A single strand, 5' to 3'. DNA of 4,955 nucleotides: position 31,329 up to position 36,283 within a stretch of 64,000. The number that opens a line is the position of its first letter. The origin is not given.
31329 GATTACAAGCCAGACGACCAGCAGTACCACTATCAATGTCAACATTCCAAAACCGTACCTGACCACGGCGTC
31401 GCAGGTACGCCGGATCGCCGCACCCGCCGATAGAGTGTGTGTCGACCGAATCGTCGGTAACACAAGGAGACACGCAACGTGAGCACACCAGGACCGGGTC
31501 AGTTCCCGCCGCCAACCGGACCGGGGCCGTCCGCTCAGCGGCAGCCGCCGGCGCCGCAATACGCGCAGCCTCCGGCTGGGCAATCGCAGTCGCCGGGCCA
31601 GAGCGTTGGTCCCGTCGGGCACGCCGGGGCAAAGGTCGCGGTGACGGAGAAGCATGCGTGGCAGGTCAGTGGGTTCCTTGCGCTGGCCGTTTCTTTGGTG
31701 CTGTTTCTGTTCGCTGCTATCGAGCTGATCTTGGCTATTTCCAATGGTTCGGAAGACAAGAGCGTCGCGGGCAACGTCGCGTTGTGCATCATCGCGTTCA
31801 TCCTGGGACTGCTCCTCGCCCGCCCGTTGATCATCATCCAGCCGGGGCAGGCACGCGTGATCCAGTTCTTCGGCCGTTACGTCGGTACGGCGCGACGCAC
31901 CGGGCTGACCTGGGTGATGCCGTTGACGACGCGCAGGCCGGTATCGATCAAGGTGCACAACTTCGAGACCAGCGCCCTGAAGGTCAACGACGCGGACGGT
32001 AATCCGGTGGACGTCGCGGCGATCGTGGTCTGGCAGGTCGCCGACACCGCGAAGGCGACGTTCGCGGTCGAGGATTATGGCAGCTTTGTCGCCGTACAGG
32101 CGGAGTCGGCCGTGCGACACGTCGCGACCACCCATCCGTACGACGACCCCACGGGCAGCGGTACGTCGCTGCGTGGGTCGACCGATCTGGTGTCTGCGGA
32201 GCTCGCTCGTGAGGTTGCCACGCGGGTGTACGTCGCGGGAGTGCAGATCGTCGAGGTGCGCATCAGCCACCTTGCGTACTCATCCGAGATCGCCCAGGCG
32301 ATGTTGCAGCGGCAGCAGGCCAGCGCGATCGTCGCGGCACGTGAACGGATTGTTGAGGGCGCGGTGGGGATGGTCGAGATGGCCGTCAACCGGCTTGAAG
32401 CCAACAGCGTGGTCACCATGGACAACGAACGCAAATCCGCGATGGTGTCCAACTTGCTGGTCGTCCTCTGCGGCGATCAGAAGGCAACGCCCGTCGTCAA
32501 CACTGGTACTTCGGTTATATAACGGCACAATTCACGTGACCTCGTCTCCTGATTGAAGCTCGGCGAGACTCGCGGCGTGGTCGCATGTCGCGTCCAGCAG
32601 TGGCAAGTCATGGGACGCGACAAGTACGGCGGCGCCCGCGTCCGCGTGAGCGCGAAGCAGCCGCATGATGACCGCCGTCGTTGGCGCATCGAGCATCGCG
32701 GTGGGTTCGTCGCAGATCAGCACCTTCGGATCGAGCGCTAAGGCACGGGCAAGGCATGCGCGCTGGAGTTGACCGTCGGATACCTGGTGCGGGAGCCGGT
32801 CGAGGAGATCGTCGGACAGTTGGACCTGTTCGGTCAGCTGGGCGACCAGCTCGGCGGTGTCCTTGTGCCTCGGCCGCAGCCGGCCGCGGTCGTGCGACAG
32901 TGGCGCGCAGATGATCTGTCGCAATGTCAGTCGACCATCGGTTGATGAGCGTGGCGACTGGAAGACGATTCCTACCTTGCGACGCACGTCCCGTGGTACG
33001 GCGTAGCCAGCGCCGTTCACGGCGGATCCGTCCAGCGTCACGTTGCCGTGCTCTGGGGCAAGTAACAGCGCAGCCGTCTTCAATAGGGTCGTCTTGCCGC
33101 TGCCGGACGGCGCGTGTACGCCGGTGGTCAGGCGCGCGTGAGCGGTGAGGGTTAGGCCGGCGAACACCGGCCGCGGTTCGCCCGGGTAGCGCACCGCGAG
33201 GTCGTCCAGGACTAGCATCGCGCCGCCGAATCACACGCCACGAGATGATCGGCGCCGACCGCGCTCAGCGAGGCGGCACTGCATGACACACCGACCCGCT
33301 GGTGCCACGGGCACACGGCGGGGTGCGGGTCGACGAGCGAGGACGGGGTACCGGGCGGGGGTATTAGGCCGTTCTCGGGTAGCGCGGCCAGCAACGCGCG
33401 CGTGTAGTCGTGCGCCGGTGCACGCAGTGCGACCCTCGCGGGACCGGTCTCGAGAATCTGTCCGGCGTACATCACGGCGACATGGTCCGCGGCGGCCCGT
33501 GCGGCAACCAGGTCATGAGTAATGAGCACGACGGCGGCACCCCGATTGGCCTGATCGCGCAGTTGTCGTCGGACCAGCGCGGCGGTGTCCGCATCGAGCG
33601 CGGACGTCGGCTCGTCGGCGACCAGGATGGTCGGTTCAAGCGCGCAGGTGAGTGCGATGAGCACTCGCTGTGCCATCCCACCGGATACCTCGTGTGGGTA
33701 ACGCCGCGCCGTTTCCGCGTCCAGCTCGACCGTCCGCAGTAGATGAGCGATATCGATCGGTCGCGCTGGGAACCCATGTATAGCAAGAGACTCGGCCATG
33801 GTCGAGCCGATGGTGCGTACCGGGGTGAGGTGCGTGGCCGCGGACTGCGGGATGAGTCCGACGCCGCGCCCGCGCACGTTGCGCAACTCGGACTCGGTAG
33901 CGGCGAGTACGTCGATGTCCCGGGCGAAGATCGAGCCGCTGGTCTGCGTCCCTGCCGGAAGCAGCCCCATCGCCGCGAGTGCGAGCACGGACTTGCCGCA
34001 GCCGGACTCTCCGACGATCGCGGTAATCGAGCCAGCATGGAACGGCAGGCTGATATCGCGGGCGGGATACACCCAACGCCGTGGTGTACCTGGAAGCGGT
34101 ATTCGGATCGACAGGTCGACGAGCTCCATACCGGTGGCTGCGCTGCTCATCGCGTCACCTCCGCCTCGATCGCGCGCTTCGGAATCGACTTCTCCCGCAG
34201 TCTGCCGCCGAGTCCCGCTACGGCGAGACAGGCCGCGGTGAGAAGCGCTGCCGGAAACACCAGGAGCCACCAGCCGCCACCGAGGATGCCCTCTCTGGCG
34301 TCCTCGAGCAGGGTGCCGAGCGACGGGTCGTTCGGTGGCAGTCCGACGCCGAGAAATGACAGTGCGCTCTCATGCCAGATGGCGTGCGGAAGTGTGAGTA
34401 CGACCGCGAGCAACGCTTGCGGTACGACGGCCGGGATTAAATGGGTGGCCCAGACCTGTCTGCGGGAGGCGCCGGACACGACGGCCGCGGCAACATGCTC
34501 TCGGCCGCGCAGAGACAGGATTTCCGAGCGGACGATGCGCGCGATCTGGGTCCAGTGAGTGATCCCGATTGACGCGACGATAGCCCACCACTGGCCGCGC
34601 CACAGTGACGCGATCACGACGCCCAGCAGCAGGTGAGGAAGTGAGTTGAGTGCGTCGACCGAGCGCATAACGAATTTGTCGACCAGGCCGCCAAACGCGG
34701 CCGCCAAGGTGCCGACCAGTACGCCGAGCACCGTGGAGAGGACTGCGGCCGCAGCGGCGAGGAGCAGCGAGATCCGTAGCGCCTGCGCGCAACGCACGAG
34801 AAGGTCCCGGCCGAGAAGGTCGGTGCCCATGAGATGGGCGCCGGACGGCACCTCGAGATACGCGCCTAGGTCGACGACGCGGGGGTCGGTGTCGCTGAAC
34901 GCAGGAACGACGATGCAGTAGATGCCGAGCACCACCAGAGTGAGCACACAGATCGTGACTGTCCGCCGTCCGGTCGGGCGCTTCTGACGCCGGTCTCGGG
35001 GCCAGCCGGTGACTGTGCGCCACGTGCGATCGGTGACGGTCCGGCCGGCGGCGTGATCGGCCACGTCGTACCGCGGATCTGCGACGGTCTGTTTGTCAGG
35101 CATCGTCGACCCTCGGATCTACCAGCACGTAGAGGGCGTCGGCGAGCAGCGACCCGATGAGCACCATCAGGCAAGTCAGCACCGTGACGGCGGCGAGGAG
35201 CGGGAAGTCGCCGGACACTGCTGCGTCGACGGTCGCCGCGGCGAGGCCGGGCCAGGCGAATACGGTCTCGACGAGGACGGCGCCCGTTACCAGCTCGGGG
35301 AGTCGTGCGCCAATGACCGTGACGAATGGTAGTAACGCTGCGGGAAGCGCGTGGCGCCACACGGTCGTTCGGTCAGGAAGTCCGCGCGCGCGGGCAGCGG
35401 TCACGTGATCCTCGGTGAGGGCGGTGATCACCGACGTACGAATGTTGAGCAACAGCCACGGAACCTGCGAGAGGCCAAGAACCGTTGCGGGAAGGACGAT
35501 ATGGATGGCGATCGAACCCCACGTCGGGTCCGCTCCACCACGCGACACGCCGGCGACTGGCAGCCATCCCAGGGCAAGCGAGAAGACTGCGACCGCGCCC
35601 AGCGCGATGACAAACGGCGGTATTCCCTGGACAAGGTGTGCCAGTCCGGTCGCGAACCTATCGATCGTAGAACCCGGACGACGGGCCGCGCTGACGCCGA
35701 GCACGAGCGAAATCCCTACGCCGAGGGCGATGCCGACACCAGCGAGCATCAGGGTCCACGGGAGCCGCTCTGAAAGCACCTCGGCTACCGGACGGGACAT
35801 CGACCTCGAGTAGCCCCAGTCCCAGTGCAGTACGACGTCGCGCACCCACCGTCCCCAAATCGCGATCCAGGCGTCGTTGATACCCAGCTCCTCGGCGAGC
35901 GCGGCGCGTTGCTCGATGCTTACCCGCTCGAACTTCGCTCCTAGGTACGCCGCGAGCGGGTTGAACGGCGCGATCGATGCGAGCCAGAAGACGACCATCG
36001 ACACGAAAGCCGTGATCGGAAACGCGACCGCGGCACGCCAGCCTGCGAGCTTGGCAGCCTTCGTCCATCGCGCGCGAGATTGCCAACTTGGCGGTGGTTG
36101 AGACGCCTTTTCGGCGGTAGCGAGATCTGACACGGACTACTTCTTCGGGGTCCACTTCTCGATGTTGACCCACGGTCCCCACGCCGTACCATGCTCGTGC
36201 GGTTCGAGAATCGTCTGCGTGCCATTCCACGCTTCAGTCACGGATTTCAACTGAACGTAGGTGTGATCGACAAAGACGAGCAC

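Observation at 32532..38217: His-tailed ArsR/SmtB metal sensor divergent from a Dpp/Nik-type ABC importer, with a perfect double-palindrome operator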

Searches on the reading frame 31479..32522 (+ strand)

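Call 3: search_protein_families(library=pfam, proteins=[window:31479-32522:+])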
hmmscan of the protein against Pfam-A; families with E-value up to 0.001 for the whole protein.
window:31479-32522:+ (347 aa): 1 family
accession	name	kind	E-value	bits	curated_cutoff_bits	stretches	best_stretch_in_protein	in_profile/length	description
PF01145.31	Band_7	-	1.5e-24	87.4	23.6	1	119-290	2-170/176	SPFH domain / Band 7 family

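Call 4: search_protein_families(library=ncbifam, proteins=[window:31479-32522:+])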
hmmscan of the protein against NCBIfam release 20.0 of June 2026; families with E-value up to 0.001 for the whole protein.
window:31479-32522:+ (347 aa): 2 families
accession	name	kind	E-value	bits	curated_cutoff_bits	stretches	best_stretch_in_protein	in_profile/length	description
TIGR01933.1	hflK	equivalog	1.4e-05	24.6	159.4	1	118-276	2-156/261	FtsH protease activity modulator HflK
TIGR01932.1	hflC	equivalog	4.3e-05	22.5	134.4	0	102-196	6-106/318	protease modulator HflC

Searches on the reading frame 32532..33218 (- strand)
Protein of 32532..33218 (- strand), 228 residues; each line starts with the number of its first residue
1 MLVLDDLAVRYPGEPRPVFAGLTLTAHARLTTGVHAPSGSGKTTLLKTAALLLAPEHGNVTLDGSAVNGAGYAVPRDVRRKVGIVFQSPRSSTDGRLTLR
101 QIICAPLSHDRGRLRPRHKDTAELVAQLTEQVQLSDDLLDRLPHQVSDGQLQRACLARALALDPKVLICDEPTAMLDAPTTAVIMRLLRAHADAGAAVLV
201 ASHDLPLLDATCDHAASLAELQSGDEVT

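Call 3: search_protein_families(library=pfam, proteins=[window:32532-33218:-])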
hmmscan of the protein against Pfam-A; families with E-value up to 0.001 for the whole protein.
window:32532-33218:- (228 aa): 5 families
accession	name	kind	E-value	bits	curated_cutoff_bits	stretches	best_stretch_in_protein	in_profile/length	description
PF00005.33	ABC_tran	-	3.4e-24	86.5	25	1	21-174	3-137/137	ABC transporter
PF13304.12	AAA_21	-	4.3e-10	40.6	27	1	137-208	229-302/304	AAA domain, putative AbiEii toxin, Type IV TA system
PF13401.12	AAA_22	-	1.3e-05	26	27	1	34-189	10-105/130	AAA domain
PF25199.1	nSTAND_NTPase5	-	0.00077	19.7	34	0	29-59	41-72/145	Novel STAND NTPase 5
PF13604.12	AAA_30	-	0.00083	19.6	27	0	24-199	13-120/191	AAA domain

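Call 4: search_protein_families(library=ncbifam, proteins=[window:32532-33218:-])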
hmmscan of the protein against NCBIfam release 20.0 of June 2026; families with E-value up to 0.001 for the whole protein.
window:32532-33218:- (228 aa): 176 families (the best 25 are shown)
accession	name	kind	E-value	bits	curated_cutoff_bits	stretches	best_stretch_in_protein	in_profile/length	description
TIGR02769.1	nickel_nikE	equivalog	3.9e-39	134.7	332.55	1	16-218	24-224/265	nickel import ATP-binding protein NikE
NF007739.0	PRK10419.1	subfamily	1.7e-36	126.2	354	1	18-215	27-222/268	nickel ABC transporter ATP-binding protein NikE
TIGR02673.1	FtsE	equivalog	3.3e-32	111.9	264.85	1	3-215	3-207/214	cell division ATP-binding protein FtsE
NF011659.0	PRK15079.1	equivalog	2e-31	108.9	540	1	21-213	42-233/334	murein tripeptide/oligopeptide ABC transporter ATP binding protein OppF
TIGR04521.1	ECF_ATPase_2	equivalog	5e-31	107.8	330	1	23-215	25-215/279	energy-coupling factor transporter ATPase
NF008453.0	PRK11308.1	subfamily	1.9e-30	106.3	408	1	23-212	42-229/334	dipeptide ABC transporter ATP-binding protein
TIGR02857.1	CydD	equivalog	1.7e-28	99.9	435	1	2-209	322-521/529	thiol reductant ABC exporter subunit CydD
NF011713.0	PRK15134.1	equivalog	2.8e-28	98.8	834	1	18-215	301-496/529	microcin C ABC transporter ATP-binding protein YejF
TIGR02982.1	heterocyst_DevA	subfamily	3e-28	98.9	295.8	1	35-210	37-207/220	ABC exporter ATP-binding subunit, DevA family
TIGR03873.1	F420-0_ABC_ATP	hypoth_equivalog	4.3e-28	98.3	372.4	1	15-218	13-210/256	putative F420-0 ABC transporter ATP-binding protein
NF007613.0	PRK10261.1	equivalog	1e-27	96.9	1077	1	36-212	357-531/623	glutathione ABC transporter ATP-binding protein GsiA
TIGR01166.1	cbiO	subfamily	9e-27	93.8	211.8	1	18-207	7-189/190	cobalt ABC transporter, ATP-binding protein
TIGR02315.1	ABC_phnC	equivalog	9.2e-27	94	266.1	1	1-219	1-220/243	phosphonate ABC transporter ATP-binding protein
TIGR04520.1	ECF_ATPase_1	equivalog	9.3e-27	94.1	315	1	4-205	3-197/269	energy-coupling factor transporter ATPase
NF040873.1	AztA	equivalog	1.6e-26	93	220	1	16-208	5-182/191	zinc ABC transporter ATP-binding protein AztA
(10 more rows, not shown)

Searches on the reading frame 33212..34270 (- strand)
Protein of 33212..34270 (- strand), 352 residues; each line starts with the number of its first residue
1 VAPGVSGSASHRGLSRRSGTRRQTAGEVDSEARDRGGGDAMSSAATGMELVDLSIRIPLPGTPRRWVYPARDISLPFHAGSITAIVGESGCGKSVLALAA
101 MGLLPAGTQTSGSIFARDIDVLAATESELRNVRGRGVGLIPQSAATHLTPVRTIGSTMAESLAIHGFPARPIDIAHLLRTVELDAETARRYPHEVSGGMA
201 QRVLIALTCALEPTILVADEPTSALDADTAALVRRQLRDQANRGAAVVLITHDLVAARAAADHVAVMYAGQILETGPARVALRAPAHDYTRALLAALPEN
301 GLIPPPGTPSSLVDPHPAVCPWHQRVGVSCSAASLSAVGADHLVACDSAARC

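Call 3: search_protein_families(library=pfam, proteins=[window:33212-34270:-])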
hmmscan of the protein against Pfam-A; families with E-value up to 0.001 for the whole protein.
window:33212-34270:- (352 aa): 5 families
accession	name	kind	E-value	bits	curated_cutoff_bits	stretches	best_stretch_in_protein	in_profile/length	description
PF00005.33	ABC_tran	-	1.3e-21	78.1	25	1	71-223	2-137/137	ABC transporter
PF13304.12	AAA_21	-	5.7e-06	27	27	1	191-254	234-300/304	AAA domain, putative AbiEii toxin, Type IV TA system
PF02463.25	SMC_N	-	1.1e-05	25.4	40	1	71-267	16-212/220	RecF/RecN/SMC N terminal domain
PF08352.17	oligo_HPY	-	0.00036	21.3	27.1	1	274-325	2-57/65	Oligopeptide/dipeptide transporter, C-terminal region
PF13481.12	AAA_25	-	0.00059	19.9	27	0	61-100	19-53/195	AAA domain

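Call 4: search_protein_families(library=ncbifam, proteins=[window:33212-34270:-])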
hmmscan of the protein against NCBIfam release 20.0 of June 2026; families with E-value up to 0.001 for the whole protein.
window:33212-34270:- (352 aa): 181 families (the best 25 are shown)
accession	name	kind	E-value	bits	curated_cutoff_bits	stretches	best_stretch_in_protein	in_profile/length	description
NF007613.0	PRK10261.1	equivalog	1.1e-76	258.6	1077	2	69-302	31-277/623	glutathione ABC transporter ATP-binding protein GsiA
TIGR02770.1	nickel_nikD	equivalog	2.2e-55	187.5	318.7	1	71-296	3-228/230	nickel import ATP-binding protein NikD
NF047576.1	opine_ATP_CntF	equivalog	9.2e-52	175.9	385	1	72-296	22-252/264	staphylopine uptake ABC transporter ATP-binding protein CntF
NF047578.1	opine_ATP_CntD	equivalog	1e-51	175.7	380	1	72-296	22-252/266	staphylopine uptake ABC transporter ATP-binding protein CntD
NF008246.0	PRK11022.1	equivalog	2.4e-49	168.2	541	1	72-299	25-259/326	dipeptide ABC transporter ATP-binding protein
NF008453.0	PRK11308.1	subfamily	2.9e-46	158.2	408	1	67-299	35-267/334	dipeptide ABC transporter ATP-binding protein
NF007010.1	PRK09473.1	subfamily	3.1e-46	157.6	575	1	67-344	18-309/318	oligopeptide ABC transporter ATP-binding protein OppD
NF011713.0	PRK15134.1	equivalog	7.2e-45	153.6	834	1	71-308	26-271/529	microcin C ABC transporter ATP-binding protein YejF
NF043079.1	MMSYN1_0167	equivalog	1e-40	140.1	740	2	125-301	296-478/561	oligopeptide ABC transporter ATP-binding protein OppD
NF011659.0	PRK15079.1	equivalog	1.1e-39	136.2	540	1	71-298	41-269/334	murein tripeptide/oligopeptide ABC transporter ATP binding protein OppF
TIGR02769.1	nickel_nikE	equivalog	1.5e-38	132.8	332.55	1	71-297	28-253/265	nickel import ATP-binding protein NikE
NF011674.0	PRK15093.1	equivalog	1.9e-35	122.6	627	1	62-305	15-270/330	putrescine export ABC transporter ATP-binding protein SapD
NF043071.1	DppF_dipep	equivalog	5e-35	121.5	660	1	65-299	34-268/331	dipeptide ABC transporter ATP-binding subunit DppF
NF043078.1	MMSYN1_0168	equivalog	2e-34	119.2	800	1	174-298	473-598/649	oligopeptide ABC transporter ATP-binding protein OppF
TIGR01186.1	proV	subfamily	1.8e-32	112.8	326.6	1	71-294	10-230/363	betaine/proline/choline family ABC transporter ATP-binding protein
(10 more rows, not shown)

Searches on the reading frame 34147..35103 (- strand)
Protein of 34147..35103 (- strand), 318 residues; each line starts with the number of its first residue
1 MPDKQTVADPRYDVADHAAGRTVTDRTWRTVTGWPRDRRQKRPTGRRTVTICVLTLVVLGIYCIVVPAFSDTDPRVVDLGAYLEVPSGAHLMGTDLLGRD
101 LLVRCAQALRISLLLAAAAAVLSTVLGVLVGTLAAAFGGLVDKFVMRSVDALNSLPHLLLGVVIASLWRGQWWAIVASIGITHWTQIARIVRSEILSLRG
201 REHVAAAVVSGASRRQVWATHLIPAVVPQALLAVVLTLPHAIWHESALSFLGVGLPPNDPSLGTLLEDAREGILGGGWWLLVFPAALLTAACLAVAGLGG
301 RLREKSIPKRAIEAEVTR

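Call 3: search_protein_families(library=pfam, proteins=[window:34147-35103:-])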
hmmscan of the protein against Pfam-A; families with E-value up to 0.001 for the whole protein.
window:34147-35103:- (318 aa): 1 family
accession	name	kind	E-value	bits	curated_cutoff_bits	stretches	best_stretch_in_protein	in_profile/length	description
PF00528.27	BPD_transp_1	-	8.6e-23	81.4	26.4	1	127-295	1-171/184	Binding-protein-dependent transport system inner membrane component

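Call 4: search_protein_families(library=ncbifam, proteins=[window:34147-35103:-])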
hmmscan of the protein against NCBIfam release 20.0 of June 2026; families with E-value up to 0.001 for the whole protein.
window:34147-35103:- (318 aa): 17 families
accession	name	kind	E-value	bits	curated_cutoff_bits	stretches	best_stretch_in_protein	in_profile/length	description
NF045476.1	Opp4C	equivalog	1.2e-61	208.5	350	1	49-304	16-273/278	oligopeptide ABC transporter permease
NF045474.1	Opp2C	equivalog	2.7e-50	171.2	300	1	72-305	2-234/236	nickel transporter permease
NF007738.0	PRK10417.1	equivalog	4e-50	170.9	335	1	46-310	8-271/277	nickel ABC transporter permease subunit NikC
TIGR02790.1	nickel_nikC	equivalog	1.1e-46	159.6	358.45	1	50-304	2-255/258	nickel ABC transporter permease subunit NikC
NF011935.0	PRK15406.1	equivalog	3.7e-46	158.3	433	1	43-309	33-300/302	oligopeptide ABC transporter permease OppC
NF045475.1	Opp3C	equivalog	1.7e-45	155.6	450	1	89-309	107-326/328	oligopeptide ABC transporter permease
NF045473.1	Opp1C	equivalog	1.8e-41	142.3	350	1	49-296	7-253/267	nickel/cobalt ABC transporter permease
NF043080.1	MMSYN1_0166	equivalog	8.5e-36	123.4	370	1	47-294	38-289/307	oligopeptide ABC transporter permease OppC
NF007376.0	PRK09881.1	equivalog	7e-34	117.2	434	1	48-299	33-284/298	D,D-dipeptide ABC transporter permease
NF008160.0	PRK10913.1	equivalog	1.4e-32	113.4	483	1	51-309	37-297/300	dipeptide ABC transporter permease DppC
NF011662.0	PRK15082.1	equivalog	1.8e-32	112.9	484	1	34-309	30-299/303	glutathione ABC transporter permease GsiD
NF047573.1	opine_perm_CntC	exception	1.9e-30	106.2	440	1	51-274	13-236/271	staphylopine uptake ABC transporter permease subunit CntC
NF011596.0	PRK15021.1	subfamily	1.6e-26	93.2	439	1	84-281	115-310/341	microcin C ABC transporter permease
NF011691.0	PRK15111.1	equivalog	2.3e-16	60.2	379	1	89-303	75-288/296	putrescine export ABC transporter permease SapC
NF045470.1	Opp2B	equivalog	1.8e-05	24.1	350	1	104-235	86-228/300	nickel ABC transporter permease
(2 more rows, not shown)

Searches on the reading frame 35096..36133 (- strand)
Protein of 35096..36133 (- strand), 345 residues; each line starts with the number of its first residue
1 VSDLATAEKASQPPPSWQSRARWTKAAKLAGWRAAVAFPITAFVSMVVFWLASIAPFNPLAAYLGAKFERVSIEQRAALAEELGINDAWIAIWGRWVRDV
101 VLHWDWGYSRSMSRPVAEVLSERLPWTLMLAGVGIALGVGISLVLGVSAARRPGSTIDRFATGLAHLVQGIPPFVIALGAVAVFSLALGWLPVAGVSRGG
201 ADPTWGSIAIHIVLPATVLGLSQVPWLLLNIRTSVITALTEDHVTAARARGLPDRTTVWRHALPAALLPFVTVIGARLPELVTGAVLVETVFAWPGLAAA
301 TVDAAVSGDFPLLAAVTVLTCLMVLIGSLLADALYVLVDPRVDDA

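Call 3: search_protein_families(library=pfam, proteins=[window:35096-36133:-])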
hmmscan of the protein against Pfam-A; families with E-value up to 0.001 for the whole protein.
window:35096-36133:- (345 aa): 1 family
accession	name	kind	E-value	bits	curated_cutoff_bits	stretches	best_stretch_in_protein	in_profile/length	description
PF00528.27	BPD_transp_1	-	1.4e-38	132.9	26.4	1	143-343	2-183/184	Binding-protein-dependent transport system inner membrane component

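Call 4: search_protein_families(library=ncbifam, proteins=[window:35096-36133:-])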
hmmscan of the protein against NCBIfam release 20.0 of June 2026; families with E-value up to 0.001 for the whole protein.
window:35096-36133:- (345 aa): 13 families
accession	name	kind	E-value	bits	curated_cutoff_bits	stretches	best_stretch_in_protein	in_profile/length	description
NF045470.1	Opp2B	equivalog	4.5e-66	223.1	350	1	38-342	6-299/300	nickel ABC transporter permease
NF045472.1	Opp4B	equivalog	4.6e-62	210.1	450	1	33-342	8-318/319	oligopeptide ABC transporter permease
NF045469.1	Opp1B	equivalog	3.4e-55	187.7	380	1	33-342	8-306/307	nickel/cobalt ABC transporter permease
TIGR02789.1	nickel_nikB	equivalog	2.6e-53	181.5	447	1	33-342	8-306/314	nickel ABC transporter permease subunit NikB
NF007677.0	PRK10352.1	equivalog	8.3e-48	163.1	433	1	34-342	9-306/314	nickel ABC transporter permease subunit NikB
NF045471.1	Opp3B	equivalog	5e-43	147.7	480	1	43-342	17-302/308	oligopeptide ABC transporter permease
NF011661.0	PRK15081.1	equivalog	5.9e-36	124.5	463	1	38-342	13-303/306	glutathione ABC transporter permease GsiC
NF007008.0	PRK09471.1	equivalog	2.4e-33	115.9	388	1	37-342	12-304/306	oligopeptide ABC transporter permease OppB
NF008161.0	PRK10914.1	equivalog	8.3e-33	114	590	2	208-343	201-336/339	dipeptide ABC transporter permease DppB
NF011690.0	PRK15110.1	equivalog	1.1e-26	94.1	432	2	208-340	179-311/321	putrescine export ABC transporter permease SapB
NF043081.1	MMSYN1_0165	equivalog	3e-24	85.7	350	1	109-342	160-384/388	oligopeptide ABC transporter permease OppB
NF011712.0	PRK15133.1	subfamily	5.9e-22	78.1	445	1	102-343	111-360/364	microcin C ABC transporter permease YejB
NF045473.1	Opp1C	equivalog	4.4e-05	23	350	1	219-279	137-197/267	nickel/cobalt ABC transporter permease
